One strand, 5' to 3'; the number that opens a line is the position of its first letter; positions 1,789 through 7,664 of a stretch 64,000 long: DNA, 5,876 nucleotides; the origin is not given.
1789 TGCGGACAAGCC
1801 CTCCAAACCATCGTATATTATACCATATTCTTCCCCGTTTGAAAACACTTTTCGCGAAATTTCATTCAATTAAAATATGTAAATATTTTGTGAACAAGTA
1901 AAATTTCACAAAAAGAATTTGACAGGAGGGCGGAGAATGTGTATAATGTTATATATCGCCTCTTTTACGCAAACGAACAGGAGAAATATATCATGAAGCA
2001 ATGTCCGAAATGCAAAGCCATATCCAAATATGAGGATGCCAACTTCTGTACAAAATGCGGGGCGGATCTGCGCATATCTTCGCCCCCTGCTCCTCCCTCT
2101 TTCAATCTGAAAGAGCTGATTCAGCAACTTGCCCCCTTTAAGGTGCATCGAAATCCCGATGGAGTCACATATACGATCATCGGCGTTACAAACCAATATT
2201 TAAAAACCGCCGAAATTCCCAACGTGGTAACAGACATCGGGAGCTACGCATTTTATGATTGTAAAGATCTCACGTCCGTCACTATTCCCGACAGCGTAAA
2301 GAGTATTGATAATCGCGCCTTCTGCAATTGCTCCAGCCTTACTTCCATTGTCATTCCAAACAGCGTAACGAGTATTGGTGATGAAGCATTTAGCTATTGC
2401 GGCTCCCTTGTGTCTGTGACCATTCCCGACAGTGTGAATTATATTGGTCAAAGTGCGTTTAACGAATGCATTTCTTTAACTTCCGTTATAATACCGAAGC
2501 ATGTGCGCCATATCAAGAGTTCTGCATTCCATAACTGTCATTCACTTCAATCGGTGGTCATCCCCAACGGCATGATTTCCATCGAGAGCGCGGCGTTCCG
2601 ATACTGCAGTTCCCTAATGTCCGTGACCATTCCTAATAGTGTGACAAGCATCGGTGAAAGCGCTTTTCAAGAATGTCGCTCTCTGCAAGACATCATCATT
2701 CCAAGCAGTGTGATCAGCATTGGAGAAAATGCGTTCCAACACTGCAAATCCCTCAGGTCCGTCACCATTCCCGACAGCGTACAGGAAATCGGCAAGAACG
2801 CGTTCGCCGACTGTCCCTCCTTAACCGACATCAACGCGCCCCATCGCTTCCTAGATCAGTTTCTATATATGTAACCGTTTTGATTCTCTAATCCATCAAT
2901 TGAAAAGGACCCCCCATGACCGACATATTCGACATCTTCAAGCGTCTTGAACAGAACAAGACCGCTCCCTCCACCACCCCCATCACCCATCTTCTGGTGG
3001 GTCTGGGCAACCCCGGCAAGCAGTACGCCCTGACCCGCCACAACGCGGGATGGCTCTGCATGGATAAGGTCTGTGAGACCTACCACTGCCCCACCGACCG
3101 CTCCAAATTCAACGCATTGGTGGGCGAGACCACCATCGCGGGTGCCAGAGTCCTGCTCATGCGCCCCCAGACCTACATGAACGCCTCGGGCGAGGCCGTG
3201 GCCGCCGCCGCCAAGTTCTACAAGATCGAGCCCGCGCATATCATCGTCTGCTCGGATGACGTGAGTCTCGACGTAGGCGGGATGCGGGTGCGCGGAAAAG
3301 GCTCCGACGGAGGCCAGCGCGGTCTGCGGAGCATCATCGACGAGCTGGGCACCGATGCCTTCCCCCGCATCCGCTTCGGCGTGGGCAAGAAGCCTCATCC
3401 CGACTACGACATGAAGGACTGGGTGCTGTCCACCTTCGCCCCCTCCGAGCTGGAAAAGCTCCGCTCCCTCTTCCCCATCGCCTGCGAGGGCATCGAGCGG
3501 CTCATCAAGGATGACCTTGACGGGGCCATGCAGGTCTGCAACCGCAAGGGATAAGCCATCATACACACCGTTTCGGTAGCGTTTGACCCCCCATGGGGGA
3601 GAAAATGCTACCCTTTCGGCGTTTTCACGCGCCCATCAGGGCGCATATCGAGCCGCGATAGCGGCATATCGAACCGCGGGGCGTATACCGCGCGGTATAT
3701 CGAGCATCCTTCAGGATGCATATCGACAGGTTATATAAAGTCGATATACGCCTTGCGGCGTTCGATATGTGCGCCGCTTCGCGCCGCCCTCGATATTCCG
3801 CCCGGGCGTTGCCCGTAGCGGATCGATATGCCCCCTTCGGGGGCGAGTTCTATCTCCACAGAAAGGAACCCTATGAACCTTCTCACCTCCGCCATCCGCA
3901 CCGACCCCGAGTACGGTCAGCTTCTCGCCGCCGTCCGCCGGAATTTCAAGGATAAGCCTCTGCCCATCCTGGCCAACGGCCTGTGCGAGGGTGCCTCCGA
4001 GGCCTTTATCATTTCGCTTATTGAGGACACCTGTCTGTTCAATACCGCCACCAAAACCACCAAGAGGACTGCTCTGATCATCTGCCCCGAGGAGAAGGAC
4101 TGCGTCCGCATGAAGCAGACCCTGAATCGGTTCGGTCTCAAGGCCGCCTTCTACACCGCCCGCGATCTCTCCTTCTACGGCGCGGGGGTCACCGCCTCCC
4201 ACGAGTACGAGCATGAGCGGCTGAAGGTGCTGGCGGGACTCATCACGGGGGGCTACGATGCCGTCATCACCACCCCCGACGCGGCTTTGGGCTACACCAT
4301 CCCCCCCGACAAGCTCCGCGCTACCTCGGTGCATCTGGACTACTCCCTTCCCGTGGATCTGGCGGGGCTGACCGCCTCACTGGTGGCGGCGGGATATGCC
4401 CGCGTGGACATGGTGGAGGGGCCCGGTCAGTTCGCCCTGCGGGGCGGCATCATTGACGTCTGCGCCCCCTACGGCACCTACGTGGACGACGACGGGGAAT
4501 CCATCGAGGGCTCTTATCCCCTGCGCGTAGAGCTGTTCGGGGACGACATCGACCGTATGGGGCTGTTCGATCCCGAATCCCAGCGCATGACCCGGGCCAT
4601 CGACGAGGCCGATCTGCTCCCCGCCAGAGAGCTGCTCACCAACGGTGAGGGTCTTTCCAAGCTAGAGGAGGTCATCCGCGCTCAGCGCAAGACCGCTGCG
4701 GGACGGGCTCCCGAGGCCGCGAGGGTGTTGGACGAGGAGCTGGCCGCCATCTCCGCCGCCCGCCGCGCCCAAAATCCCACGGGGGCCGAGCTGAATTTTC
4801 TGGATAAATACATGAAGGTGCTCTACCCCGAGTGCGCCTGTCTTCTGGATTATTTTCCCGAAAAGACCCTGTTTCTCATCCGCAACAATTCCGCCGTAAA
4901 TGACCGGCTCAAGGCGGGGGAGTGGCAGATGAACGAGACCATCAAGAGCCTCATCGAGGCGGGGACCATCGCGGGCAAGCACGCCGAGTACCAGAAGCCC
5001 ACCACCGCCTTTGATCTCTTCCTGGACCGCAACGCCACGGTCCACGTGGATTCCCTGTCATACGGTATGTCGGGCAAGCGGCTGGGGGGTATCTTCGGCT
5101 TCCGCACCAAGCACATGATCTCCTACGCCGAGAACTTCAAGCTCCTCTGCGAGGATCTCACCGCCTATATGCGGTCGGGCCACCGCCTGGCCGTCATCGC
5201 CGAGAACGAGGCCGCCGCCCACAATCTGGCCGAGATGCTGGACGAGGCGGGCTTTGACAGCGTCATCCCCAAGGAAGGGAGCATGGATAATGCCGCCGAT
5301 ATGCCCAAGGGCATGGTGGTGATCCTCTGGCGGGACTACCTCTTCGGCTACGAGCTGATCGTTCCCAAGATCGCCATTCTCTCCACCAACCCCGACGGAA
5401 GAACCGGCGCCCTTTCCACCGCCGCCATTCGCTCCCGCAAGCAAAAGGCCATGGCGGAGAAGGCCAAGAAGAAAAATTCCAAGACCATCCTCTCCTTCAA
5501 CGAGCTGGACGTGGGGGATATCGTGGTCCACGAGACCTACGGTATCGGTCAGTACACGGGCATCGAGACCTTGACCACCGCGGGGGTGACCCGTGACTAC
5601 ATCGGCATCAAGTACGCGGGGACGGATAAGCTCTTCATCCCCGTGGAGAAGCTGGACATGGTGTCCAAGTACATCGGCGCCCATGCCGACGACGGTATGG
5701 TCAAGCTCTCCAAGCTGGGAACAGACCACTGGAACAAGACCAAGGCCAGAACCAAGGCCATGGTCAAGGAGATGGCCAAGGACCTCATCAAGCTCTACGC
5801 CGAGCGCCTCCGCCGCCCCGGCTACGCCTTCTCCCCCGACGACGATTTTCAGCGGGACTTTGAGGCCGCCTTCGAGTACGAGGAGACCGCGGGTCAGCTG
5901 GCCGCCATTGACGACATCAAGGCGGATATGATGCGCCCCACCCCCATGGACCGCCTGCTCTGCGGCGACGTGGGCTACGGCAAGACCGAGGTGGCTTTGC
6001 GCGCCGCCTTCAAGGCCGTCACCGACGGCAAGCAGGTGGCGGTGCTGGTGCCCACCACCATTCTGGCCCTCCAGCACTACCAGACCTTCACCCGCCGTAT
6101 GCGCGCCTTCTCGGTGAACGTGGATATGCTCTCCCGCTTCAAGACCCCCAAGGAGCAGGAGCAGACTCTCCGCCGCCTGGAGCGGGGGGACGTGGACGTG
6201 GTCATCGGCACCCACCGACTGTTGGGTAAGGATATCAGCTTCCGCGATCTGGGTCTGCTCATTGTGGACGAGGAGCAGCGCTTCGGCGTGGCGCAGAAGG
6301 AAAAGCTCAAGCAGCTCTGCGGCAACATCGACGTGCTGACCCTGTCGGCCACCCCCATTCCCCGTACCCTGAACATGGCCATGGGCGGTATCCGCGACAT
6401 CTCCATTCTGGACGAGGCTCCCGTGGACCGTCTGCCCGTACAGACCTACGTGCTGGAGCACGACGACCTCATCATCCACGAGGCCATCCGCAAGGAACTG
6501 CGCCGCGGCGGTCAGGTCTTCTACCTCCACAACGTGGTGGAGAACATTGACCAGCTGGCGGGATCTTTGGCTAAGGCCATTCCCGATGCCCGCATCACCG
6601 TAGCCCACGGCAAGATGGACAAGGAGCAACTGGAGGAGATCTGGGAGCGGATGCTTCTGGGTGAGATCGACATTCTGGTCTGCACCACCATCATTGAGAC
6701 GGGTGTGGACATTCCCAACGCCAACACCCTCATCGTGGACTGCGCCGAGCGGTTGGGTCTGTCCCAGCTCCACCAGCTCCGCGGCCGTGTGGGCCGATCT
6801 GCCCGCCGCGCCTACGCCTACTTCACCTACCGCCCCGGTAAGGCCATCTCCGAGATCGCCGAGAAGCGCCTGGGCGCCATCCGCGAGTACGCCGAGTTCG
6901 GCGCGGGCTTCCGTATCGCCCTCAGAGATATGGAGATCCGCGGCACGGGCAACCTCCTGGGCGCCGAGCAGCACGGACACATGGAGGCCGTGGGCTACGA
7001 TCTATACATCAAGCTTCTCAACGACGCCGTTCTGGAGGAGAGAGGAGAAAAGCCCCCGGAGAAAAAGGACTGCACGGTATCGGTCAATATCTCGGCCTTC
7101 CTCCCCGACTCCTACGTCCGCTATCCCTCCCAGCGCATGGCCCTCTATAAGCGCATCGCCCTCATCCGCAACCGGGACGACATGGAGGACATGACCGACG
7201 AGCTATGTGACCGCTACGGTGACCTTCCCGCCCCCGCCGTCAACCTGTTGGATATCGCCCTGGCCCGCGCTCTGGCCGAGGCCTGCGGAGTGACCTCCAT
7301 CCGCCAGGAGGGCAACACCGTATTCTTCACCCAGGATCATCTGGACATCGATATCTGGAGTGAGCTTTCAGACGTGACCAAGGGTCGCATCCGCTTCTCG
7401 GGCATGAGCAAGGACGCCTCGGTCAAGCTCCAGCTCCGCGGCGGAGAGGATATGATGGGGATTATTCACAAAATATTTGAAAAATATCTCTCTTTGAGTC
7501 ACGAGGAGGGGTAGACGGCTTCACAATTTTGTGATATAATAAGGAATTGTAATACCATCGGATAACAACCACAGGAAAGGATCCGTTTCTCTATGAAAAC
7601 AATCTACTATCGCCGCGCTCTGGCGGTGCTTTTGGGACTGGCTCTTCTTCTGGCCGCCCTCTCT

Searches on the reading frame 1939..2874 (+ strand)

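Call 10: search_protein_families(library=pfam, proteins=[window:1939-2874:+])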
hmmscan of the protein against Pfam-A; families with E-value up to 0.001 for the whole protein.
window:1939-2874:+ (311 aa): 5 families
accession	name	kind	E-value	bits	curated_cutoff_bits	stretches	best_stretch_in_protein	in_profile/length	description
PF13306.12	LRR_5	-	3.3e-73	244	27.7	2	86-203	11-126/127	BspA type Leucine rich repeat region (6 copies)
PF13855.12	LRR_8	-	1e-10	41.6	27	0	233-275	11-54/61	Leucine rich repeat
PF05725.18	FNIP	-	1.4e-06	28.8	21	0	110-146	4-39/44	FNIP Repeat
PF13248.11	Zn_ribbon_3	-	2.3e-06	27.3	27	1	19-44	2-26/26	zinc-ribbon domain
PF12773.13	DZR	-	0.00042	20.9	27.3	0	19-41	24-45/45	Double zinc ribbon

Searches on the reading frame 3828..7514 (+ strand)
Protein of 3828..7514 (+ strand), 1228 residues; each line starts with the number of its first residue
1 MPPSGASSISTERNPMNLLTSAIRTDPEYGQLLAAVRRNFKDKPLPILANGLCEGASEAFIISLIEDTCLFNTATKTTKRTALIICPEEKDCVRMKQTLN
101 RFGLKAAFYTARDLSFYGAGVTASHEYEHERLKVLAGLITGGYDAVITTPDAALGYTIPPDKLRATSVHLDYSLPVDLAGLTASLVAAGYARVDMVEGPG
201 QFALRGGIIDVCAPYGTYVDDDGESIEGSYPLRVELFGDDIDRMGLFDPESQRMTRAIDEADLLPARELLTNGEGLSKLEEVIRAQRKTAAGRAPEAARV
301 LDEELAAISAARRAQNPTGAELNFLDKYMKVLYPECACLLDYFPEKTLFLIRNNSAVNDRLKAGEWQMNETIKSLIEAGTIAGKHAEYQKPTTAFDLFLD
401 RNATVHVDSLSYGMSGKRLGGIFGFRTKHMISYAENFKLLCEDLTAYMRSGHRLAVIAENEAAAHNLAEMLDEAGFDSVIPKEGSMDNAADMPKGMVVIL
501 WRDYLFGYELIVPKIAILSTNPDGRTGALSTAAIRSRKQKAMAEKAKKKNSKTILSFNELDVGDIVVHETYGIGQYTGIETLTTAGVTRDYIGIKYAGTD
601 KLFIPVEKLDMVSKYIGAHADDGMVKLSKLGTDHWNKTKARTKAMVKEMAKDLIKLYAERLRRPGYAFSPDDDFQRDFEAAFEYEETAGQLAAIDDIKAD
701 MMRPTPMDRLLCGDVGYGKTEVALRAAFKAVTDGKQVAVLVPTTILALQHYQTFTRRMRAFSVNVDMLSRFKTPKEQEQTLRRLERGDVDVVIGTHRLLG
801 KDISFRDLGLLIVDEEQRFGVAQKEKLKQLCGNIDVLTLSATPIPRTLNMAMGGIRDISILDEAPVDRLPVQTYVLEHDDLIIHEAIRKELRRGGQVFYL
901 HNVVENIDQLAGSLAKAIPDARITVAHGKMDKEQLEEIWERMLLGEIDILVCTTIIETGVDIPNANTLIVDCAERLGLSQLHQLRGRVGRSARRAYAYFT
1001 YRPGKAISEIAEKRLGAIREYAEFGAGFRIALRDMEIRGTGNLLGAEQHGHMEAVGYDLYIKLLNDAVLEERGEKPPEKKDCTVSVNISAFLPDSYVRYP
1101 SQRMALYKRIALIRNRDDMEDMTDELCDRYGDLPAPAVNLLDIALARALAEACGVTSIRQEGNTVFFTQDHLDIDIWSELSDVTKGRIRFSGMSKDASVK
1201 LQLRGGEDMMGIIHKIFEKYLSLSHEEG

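Call 10: search_protein_families(library=pfam, proteins=[window:3828-7514:+])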
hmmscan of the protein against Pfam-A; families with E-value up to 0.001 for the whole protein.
window:3828-7514:+ (1228 aa): 7 families
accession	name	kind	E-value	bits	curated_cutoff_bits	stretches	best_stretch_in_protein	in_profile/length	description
PF00270.35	DEAD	-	1.4e-28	100.2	26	1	689-849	3-165/167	DEAD/DEAH box helicase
PF03461.20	TRCF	-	1.7e-24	86.4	25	1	1087-1168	2-83/95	TRCF domain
PF00271.37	Helicase_C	-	4.2e-21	75.7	23.5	1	886-991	5-109/110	Helicase conserved C-terminal domain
PF02559.22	CarD_TRCF_RID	-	3.2e-20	72.4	23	1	560-616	1-57/57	CarD-like/TRCF RID domain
PF17757.6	UvrB_inter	-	7.7e-17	61.6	22.9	1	175-268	8-90/91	UvrB interaction domain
PF04851.21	ResIII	-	1.4e-07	32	22.5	1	690-843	8-162/164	Type III restriction enzyme, res subunit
PF22590.2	Cas3-like_C_2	-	8.1e-06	26.5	27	1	894-992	2-105/106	CRISPR-associated nuclease/helicase Cas3, C-terminal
